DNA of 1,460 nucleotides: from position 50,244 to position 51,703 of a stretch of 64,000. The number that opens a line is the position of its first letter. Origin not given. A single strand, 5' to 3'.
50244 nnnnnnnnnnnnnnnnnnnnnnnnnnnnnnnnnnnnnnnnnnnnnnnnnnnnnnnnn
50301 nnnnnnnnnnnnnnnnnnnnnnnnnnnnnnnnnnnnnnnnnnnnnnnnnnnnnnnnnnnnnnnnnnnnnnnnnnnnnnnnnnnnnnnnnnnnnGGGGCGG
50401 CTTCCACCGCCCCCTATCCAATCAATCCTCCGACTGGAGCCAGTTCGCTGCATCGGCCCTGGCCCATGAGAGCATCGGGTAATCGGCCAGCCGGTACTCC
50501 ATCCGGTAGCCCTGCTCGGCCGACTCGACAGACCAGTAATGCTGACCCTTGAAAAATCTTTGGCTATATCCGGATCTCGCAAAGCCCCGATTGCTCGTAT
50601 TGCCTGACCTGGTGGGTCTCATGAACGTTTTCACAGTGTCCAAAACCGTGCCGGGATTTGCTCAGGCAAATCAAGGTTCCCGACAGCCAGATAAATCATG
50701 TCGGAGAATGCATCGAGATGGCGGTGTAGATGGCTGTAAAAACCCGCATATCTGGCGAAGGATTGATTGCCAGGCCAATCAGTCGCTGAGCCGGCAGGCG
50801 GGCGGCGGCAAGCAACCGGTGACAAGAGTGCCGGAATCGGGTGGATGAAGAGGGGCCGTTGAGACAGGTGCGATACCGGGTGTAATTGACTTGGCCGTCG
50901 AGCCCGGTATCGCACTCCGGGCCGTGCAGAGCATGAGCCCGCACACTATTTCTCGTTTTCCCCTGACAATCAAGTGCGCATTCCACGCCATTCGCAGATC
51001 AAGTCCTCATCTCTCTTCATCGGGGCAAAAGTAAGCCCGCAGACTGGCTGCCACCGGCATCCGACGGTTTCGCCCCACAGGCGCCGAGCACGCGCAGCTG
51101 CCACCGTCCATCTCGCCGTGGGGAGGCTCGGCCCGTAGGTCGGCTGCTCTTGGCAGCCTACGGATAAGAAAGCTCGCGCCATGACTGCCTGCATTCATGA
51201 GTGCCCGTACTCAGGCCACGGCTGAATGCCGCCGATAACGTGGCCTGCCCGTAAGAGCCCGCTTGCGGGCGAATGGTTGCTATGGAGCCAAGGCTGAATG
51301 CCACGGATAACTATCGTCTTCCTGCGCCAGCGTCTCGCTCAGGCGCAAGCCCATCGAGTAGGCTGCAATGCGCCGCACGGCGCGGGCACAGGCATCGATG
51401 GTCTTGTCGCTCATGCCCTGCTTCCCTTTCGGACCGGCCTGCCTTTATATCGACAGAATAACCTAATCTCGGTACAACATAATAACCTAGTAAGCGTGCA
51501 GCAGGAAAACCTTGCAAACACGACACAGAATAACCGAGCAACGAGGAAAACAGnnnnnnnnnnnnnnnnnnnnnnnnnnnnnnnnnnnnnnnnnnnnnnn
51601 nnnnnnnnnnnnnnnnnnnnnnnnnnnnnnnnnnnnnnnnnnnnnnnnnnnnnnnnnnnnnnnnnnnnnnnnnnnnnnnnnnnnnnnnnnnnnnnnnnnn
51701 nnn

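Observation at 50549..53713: Fic gene bracketed by a ~600-bp duplication of the CRISPR array-end flank, including a relic 2-repeat mini-array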

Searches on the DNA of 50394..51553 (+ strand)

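Call 27: search_dna_similar(query=window:50394-51553:+, collection=plasmids, mode=distant, max_evalue=0.001)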
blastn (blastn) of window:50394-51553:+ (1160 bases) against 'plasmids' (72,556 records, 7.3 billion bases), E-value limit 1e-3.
No match.

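Call 68: search_dna_similar(query=window:50562-51448:+, collection=phages, mode=distant, max_evalue=0.001)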
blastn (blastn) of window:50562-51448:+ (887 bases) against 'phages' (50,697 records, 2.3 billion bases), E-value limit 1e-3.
No match.

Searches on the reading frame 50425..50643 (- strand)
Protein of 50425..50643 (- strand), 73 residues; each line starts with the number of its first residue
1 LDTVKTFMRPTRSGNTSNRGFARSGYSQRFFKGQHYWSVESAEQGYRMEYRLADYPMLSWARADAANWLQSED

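Call 14: search_protein_families(library=pfam, proteins=[window:50425-50643:-], max_evalue=10)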
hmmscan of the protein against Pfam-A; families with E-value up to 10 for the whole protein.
seq(73 aa): 1 family
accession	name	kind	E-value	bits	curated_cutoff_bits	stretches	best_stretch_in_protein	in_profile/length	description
PF00045.24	Hemopexin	-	0.032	14.6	21.3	1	30-48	14-34/45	Hemopexin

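Call 26: search_protein_families(library=ncbifam, proteins=[window:50425-50643:-], max_evalue=10)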
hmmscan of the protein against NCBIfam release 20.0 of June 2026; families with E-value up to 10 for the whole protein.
seq(73 aa): 0 families

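Call 32: find_homologous_proteins(query=window:50425-50643:-, max_evalue=0.001)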
Query seq(73 aa): no candidate shares three 5-residue words with the query. No homologue found.

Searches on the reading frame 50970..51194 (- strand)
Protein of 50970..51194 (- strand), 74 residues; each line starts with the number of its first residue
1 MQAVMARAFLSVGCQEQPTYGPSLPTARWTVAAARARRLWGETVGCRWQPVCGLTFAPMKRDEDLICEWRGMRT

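Call 13: find_encoding_contigs(protein=window:50970-51194:-, flank=10000, max_places=10)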
Protein window:50970-51194:- (74 aa): no gene with exactly this product is on record in the collection.

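Call 14: search_protein_families(library=pfam, proteins=[window:50973-51194:-], max_evalue=10)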
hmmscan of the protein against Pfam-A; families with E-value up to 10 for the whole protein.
seq(74 aa): 0 families

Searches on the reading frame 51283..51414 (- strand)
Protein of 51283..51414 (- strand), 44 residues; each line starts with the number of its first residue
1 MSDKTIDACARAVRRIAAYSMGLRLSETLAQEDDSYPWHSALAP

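Call 14: search_protein_families(library=pfam, proteins=[window:51283-51414:-], max_evalue=10)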
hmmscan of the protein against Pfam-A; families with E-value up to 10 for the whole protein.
seq(44 aa): 0 families

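Call 26: search_protein_families(library=ncbifam, proteins=[window:51283-51414:-], max_evalue=10)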
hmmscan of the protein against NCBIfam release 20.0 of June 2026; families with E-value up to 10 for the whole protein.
seq(44 aa): 0 families

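Call 47: find_homologous_proteins(query=window:51283-51414:-, max_evalue=10)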
Query seq(44 aa) (44 aa): 1 proteins with E <= 10 among 1 candidates.
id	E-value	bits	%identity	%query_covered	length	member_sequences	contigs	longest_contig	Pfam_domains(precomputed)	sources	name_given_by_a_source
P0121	3.0e-21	90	100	100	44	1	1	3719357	-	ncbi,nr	ncbi:MAG: hypothetical protein U5S82_12440 [Gammaproteobacteria bacterium]|nr:hypothetical protein [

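Call 48: find_encoding_contigs(protein=P0121, flank=4000, max_places=5)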
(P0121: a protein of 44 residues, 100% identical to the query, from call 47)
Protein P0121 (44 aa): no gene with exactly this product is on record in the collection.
